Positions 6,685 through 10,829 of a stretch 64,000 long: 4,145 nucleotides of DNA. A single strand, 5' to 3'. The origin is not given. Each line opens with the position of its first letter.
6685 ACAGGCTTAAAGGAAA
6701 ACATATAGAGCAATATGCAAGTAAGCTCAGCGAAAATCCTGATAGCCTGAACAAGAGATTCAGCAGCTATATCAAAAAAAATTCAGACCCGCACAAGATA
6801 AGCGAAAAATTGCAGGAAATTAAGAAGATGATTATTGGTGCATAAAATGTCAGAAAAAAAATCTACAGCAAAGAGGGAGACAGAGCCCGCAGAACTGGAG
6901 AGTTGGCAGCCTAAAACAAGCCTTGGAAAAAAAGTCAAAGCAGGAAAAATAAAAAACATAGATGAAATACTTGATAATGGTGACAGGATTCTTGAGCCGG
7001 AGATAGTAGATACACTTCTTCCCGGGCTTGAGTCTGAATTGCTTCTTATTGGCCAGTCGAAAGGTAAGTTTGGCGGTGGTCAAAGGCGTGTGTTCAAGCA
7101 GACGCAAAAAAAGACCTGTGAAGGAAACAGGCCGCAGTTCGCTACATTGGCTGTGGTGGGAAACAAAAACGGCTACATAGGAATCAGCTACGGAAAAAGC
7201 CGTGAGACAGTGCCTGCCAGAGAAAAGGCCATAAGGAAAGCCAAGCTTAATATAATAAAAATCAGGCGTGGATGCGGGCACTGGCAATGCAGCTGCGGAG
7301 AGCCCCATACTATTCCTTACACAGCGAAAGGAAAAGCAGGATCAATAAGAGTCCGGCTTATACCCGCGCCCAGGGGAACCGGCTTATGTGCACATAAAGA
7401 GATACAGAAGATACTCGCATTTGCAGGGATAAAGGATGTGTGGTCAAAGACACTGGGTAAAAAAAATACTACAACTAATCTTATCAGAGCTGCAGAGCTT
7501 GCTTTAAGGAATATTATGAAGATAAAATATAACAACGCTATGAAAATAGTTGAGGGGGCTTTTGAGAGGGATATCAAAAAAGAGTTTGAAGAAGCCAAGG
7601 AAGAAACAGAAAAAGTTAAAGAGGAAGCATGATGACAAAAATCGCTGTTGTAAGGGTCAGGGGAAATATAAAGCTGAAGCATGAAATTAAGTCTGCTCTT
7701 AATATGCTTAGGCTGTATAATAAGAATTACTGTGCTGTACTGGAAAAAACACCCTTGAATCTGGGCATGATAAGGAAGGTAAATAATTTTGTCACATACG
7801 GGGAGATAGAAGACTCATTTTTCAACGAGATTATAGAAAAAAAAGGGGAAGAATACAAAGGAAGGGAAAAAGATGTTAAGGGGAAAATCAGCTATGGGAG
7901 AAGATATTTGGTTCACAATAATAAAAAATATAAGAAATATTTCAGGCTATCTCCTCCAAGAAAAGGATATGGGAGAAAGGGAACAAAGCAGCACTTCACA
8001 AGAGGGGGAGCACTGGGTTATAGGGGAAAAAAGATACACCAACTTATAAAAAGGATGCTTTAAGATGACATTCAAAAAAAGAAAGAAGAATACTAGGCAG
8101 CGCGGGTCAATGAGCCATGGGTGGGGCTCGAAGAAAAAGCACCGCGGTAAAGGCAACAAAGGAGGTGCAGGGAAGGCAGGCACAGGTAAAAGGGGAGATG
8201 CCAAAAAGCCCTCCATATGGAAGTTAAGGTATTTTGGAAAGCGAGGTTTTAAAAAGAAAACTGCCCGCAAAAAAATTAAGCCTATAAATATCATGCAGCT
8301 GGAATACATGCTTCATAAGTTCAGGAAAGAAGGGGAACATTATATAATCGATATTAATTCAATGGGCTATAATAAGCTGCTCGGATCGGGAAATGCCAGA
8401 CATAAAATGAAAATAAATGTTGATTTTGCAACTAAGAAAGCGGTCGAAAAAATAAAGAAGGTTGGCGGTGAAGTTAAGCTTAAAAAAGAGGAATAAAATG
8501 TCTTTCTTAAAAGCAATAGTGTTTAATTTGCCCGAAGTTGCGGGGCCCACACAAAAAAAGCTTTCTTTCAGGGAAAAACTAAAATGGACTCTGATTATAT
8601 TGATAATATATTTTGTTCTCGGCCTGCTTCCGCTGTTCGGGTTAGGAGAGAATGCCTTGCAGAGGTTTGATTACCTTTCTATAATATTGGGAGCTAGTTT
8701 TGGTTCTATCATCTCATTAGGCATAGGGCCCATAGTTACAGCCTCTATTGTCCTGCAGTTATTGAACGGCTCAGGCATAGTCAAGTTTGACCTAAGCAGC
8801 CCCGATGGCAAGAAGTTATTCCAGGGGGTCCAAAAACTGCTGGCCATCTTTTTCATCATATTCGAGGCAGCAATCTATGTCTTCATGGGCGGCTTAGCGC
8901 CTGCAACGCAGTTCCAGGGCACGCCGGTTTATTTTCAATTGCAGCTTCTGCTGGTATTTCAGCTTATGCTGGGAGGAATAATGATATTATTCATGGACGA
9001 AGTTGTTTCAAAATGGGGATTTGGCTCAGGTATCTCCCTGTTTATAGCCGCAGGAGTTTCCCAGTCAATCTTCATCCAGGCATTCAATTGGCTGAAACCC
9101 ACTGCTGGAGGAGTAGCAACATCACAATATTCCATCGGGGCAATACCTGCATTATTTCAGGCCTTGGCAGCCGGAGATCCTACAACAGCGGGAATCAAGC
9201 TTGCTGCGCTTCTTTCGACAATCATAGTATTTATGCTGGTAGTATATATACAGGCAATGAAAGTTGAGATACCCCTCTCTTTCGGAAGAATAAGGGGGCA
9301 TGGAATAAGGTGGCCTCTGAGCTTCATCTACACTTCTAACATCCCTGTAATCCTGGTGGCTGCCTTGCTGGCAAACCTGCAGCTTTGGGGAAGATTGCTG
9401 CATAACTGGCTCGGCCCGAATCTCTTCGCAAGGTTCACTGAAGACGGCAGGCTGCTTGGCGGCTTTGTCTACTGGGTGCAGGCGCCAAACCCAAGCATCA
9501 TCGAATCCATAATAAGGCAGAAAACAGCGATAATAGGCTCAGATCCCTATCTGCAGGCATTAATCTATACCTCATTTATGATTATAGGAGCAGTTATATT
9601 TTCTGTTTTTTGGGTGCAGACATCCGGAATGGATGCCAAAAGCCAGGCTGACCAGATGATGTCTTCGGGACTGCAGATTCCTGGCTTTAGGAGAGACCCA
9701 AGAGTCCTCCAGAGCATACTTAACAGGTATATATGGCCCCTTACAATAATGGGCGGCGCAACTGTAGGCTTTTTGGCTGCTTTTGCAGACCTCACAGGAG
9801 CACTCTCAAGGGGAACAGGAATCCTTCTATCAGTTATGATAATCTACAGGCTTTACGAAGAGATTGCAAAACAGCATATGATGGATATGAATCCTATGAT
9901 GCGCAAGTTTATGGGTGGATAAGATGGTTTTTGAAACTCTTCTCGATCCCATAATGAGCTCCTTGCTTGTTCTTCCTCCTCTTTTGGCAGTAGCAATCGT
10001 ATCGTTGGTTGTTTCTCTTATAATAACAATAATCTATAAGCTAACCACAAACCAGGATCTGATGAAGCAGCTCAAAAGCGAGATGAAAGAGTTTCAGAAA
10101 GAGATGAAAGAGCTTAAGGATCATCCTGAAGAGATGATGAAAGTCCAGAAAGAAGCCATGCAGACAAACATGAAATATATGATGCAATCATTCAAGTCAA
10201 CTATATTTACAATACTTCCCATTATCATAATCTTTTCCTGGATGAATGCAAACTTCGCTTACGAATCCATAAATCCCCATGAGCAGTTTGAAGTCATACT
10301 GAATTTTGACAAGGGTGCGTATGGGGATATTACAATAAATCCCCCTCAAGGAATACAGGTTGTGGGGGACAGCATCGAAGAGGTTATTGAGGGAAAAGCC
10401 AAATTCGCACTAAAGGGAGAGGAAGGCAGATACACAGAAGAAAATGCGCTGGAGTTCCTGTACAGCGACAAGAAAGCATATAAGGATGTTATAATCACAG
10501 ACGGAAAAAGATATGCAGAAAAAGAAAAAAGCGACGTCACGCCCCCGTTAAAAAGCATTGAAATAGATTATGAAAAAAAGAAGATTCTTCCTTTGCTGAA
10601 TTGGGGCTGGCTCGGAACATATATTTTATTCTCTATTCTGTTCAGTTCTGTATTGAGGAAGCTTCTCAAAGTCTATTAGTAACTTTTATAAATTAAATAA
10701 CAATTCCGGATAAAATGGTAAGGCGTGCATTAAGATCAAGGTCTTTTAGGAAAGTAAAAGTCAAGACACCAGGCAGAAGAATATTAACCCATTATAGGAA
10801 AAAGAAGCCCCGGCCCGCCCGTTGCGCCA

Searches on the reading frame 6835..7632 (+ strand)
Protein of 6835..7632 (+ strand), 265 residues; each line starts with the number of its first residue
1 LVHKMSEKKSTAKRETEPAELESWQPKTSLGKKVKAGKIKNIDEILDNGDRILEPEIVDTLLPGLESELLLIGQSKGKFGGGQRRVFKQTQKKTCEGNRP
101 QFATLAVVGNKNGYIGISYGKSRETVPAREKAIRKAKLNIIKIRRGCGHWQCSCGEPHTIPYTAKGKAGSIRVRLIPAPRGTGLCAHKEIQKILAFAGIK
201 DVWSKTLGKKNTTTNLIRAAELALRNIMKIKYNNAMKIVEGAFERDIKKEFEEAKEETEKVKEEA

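Call 61: search_protein_families(library=pfam, proteins=[window:6835-7632:+], max_evalue=0.0001)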
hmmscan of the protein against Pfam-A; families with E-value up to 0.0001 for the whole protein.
window:6835-7632:+ (265 aa): 2 families
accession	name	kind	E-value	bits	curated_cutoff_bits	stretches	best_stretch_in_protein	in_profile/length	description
PF03719.21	Ribosomal_S5_C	-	1.4e-19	69.7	21.5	1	166-231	1-65/71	Ribosomal protein S5, C-terminal domain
PF00333.26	Ribosomal_S5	-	1.2e-17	64.2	27.1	1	87-144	8-65/65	Ribosomal protein S5, N-terminal domain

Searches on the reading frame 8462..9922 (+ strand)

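Call 61: search_protein_families(library=pfam, proteins=[window:8462-9922:+], max_evalue=0.0001)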
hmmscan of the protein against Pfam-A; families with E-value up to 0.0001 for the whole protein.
window:8462-9922:+ (486 aa): 1 family
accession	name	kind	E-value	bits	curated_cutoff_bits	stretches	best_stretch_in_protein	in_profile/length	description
PF00344.25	SecY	-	1.8e-64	218.4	32.2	1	82-465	1-306/306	SecY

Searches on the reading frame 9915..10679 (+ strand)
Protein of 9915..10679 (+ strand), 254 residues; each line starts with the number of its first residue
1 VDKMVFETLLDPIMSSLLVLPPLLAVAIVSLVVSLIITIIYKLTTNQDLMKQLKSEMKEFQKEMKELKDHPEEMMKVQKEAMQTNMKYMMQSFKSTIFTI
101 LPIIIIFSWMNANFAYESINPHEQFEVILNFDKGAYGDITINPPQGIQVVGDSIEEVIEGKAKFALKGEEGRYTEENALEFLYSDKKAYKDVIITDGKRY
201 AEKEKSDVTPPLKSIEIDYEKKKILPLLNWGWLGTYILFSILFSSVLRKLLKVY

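Call 61: search_protein_families(library=pfam, proteins=[window:9915-10679:+], max_evalue=0.0001)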
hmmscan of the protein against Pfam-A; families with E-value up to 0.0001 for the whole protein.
window:9915-10679:+ (254 aa): 3 families
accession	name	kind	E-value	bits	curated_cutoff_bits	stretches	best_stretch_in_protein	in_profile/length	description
PF01956.21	EMC3_TMCO1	-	1.8e-18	67.3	27.1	1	8-116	2-114/169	Integral membrane protein EMC3/TMCO1-like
PF09991.14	DUF2232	-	2.2e-05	24.2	27.8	1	23-109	88-174/290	Predicted membrane protein (DUF2232)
PF13858.11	DUF4199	-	5.5e-05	24.1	32.3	1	24-113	72-161/165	Protein of unknown function (DUF4199)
